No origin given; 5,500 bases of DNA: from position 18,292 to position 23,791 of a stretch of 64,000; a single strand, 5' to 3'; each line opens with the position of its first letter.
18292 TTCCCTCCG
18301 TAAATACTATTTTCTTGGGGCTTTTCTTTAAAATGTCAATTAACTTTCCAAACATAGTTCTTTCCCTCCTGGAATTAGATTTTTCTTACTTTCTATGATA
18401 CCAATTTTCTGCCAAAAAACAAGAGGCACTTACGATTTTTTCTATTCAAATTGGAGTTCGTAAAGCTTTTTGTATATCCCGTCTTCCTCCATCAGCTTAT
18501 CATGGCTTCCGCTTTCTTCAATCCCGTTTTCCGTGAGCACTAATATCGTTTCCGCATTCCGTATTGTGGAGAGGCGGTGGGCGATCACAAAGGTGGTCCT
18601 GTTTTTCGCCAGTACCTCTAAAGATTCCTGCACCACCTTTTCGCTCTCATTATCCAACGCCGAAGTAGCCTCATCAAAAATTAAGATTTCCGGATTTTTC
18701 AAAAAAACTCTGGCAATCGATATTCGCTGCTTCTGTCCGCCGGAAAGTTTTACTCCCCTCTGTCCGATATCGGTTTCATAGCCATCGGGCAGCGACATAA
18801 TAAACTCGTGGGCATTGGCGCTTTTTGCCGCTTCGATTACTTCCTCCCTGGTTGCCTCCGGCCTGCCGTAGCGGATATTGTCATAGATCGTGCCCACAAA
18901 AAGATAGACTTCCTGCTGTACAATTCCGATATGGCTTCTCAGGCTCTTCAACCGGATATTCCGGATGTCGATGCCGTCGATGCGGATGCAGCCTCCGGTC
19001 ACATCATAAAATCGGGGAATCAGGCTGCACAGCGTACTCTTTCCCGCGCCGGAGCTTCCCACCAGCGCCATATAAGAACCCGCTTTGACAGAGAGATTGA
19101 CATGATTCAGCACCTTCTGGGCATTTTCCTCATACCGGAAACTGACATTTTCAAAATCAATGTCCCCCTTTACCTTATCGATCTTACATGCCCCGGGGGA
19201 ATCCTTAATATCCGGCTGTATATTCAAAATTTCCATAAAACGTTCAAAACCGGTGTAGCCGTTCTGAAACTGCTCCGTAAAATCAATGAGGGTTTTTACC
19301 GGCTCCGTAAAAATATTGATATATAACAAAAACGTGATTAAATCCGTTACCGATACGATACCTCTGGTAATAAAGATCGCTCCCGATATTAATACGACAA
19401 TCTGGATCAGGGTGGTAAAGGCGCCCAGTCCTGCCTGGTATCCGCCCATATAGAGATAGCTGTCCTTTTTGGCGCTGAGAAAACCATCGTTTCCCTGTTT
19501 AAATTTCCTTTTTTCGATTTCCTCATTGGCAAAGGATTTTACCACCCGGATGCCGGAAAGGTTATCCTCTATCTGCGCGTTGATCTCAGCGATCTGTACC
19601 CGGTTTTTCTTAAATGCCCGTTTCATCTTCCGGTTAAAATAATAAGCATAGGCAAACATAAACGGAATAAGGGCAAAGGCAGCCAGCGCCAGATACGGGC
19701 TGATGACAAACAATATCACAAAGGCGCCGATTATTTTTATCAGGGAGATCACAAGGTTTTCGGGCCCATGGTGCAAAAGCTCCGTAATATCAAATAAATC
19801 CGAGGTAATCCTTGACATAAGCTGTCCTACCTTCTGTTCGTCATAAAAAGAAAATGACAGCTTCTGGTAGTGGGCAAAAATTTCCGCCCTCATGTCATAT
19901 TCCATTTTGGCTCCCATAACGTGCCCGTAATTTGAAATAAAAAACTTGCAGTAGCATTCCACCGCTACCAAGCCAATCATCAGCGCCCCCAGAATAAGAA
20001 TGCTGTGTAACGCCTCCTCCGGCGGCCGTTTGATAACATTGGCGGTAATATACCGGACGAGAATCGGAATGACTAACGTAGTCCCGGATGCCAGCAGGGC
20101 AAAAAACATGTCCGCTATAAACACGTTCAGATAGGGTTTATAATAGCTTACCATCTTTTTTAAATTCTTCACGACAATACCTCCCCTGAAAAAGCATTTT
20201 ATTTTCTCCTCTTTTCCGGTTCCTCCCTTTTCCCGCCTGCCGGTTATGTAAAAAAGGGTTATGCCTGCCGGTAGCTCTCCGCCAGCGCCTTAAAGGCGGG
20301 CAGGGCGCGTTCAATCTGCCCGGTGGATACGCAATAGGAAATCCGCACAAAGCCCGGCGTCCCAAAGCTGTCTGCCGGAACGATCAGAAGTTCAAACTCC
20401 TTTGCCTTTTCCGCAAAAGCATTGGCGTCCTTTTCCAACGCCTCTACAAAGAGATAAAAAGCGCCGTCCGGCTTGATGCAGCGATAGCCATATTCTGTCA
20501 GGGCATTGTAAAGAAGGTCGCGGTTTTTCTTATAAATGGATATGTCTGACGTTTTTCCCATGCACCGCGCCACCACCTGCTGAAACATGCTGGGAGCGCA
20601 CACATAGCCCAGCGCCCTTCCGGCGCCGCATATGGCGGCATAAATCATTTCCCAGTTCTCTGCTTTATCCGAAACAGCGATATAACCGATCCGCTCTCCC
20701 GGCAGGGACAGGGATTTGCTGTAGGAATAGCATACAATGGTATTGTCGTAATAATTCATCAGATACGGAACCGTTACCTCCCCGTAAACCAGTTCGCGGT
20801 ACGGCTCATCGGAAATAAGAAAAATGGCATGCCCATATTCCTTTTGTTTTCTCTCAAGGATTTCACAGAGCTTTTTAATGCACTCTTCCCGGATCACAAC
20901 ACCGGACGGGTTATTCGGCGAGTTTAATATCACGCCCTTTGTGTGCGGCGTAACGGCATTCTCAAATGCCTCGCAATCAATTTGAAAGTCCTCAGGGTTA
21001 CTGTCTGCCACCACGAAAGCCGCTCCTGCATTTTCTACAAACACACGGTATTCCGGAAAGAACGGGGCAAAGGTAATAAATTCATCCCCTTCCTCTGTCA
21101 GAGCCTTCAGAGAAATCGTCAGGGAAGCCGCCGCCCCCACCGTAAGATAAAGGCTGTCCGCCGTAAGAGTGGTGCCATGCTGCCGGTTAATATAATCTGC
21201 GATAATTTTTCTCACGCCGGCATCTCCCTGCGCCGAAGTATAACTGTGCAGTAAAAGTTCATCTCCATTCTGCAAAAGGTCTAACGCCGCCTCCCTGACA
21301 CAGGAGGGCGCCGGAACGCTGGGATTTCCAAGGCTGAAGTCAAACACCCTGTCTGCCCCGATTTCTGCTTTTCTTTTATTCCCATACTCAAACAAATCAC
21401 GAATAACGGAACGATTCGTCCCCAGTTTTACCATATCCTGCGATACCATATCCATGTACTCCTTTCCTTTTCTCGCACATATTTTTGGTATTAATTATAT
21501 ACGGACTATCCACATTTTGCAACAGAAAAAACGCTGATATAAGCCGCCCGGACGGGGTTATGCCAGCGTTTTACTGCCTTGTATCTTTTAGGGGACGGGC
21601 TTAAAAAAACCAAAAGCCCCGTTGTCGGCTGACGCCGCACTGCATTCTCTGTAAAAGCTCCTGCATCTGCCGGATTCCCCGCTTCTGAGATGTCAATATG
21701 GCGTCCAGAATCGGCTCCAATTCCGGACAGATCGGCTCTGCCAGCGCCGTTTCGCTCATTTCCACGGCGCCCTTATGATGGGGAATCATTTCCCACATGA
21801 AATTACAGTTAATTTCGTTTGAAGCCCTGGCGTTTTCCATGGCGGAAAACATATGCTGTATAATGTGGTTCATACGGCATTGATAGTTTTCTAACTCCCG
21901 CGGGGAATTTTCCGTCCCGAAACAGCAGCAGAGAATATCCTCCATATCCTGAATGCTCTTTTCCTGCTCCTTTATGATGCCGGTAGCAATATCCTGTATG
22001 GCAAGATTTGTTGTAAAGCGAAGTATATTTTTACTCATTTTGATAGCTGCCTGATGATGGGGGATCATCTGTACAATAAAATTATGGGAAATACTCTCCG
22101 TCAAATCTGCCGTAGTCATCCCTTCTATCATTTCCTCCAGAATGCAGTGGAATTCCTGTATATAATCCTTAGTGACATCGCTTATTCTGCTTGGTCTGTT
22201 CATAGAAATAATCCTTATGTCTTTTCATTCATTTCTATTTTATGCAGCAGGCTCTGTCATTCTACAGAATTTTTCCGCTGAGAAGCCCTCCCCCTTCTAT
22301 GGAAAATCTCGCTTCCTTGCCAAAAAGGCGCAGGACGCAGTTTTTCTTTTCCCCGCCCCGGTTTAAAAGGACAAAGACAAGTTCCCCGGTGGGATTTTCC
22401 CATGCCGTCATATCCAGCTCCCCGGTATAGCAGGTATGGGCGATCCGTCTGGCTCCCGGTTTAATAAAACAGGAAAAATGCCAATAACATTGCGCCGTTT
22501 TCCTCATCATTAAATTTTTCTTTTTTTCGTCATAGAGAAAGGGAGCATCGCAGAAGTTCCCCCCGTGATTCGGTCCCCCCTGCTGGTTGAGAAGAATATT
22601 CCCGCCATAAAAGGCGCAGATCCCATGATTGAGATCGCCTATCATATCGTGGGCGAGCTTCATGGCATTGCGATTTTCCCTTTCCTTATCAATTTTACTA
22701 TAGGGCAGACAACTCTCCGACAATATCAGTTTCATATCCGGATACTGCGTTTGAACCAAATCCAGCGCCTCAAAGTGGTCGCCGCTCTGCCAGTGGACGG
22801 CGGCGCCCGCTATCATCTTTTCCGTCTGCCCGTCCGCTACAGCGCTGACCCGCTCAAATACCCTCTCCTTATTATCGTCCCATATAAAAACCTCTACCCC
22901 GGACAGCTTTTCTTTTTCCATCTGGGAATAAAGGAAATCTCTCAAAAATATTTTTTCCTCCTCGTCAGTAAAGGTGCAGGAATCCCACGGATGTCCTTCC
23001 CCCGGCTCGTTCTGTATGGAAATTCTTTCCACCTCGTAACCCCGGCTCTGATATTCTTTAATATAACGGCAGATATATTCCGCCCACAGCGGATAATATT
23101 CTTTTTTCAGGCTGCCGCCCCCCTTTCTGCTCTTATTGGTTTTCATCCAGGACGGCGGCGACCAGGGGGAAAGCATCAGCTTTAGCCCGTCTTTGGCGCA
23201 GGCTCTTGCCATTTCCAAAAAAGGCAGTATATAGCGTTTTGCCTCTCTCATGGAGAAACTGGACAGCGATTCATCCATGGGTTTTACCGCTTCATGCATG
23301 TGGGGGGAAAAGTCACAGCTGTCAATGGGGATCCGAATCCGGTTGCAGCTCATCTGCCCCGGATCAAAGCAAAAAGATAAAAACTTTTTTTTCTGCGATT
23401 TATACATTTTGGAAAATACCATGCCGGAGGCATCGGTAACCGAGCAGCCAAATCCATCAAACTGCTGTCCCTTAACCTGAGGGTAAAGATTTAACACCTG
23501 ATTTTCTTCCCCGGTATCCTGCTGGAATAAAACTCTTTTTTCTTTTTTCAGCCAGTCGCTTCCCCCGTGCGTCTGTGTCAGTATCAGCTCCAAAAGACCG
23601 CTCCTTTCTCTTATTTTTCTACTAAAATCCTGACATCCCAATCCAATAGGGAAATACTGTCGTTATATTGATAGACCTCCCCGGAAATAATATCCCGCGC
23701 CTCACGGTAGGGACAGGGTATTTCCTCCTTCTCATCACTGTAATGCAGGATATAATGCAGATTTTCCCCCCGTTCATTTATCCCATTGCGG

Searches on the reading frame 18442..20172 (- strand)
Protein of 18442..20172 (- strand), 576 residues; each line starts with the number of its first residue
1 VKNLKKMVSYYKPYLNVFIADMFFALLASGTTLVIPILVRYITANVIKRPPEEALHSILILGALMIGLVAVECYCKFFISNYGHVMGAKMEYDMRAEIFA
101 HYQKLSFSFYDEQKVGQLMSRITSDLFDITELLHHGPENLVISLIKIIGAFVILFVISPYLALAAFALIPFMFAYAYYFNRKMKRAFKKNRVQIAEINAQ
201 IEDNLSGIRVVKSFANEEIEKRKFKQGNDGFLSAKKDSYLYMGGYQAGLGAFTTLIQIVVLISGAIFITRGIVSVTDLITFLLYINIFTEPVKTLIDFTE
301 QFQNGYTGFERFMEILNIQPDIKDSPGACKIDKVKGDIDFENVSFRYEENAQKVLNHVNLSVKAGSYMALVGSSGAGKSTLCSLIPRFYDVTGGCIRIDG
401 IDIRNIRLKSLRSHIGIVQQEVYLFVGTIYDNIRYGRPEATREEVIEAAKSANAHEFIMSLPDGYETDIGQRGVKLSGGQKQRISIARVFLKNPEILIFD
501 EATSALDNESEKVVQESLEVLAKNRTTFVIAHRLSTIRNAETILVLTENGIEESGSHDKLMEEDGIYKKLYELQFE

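Call 94: search_protein_families(library=ncbifam, max_evalue=1e-10, proteins=[window:18442-20172:-])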
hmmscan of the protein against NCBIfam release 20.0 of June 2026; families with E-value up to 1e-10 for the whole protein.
window:18442-20172:- (576 aa): 160 families (the best 25 are shown)
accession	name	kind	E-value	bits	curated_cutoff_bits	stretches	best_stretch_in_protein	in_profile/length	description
TIGR02203.1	MsbA_lipidA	equivalog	3.5e-140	468.2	602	1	5-576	3-571/572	lipid A export permease/ATP-binding protein MsbA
TIGR02204.1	MsbA_rel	hypoth_equivalog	3.6e-138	461.8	780.4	1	2-575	4-576/576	ABC transporter, permease/ATP-binding protein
NF052233.1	CphA_assoc_ABC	equivalog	1.7e-135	453.2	880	1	4-574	172-743/766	cyanophycin metabolism-associated ABC transporter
TIGR00958.1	3a01208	subfamily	6.3e-131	437.9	874.6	1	4-570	149-710/711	antigen peptide transporter 2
NF045513.1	HepA_fam_ABC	equivalog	3.5e-122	408.9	725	1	53-575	89-610/610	heterocyst formation ABC transporter subunit HepA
NF008381.0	PRK11176.1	equivalog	6.9e-116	387.9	867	1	4-576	16-581/582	lipid A ABC transporter ATP-binding protein/permease MsbA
NF010178.0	PRK13657.1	equivalog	1.3e-112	377.2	733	1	26-574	29-570/588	glucan ABC transporter ATP-binding protein/ permease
TIGR01846.1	type_I_sec_HlyB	subfamily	5.9e-112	375.2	725.55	1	9-575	136-693/694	type I secretion system permease/ATPase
TIGR03375.1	type_I_sec_LssB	subfamily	1.8e-97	327.3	693.1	1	6-563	143-691/696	type I secretion system permease/ATPase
TIGR03796.1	NHLM_micro_ABC1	equivalog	3e-94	316.6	853.3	1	22-570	160-708/710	NHLP family bacteriocin export ABC transporter peptidase/permease/ATPase subunit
NF008055.0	PRK10789.1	equivalog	1.8e-93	314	845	1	10-574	10-571/590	SmdA family multidrug ABC transporter permease/ATP-binding protein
TIGR03797.1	NHLM_micro_ABC2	equivalog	5.5e-93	312.7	709.4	1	22-574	142-685/686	NHLP bacteriocin export ABC transporter permease/ATPase subunit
TIGR01192.1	chvA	subfamily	1.8e-89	300.9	585.4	1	194-571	191-567/585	glucan export ABC transporter ATP-binding protein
TIGR01193.1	bacteriocin_ABC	subfamily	1.9e-88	297.7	523.85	1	24-572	160-707/708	peptide cleavage/export ABC transporter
NF008056.1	PRK10790.1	equivalog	9.8e-87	291.8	746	1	3-574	10-575/584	SmdB family multidrug efflux ABC transporter permease/ATP-binding protein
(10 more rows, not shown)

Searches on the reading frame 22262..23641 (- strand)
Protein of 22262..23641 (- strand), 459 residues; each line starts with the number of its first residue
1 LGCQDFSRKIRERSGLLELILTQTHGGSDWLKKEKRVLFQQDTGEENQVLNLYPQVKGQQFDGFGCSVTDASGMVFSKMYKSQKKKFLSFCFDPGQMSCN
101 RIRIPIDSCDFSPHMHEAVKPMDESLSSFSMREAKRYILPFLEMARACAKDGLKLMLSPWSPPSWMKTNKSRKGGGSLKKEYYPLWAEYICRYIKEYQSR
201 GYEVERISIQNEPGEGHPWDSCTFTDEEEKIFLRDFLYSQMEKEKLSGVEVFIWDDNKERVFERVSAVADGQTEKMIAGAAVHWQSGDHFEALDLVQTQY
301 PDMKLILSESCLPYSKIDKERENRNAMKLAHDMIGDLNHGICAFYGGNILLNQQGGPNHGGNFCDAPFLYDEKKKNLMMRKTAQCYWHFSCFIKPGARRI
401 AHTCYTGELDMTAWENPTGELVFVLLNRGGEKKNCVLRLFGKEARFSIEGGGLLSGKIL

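Call 94: search_protein_families(library=ncbifam, max_evalue=1e-10, proteins=[window:22262-23641:-])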
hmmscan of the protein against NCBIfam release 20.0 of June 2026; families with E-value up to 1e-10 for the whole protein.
window:22262-23641:- (459 aa): 2 families
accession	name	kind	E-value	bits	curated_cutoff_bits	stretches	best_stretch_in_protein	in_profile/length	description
NF053856.1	Nd1_6BtaGucnBT3312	equivalog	2.5e-50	171.5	700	1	20-438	33-463/483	endo-1,6-beta-glucanase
NF052681.1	EndoxylXynCBac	equivalog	2.3e-11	43.5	650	0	142-239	71-169/395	glucuronoarabinoxylan endo-1,4-beta-xylanase XynC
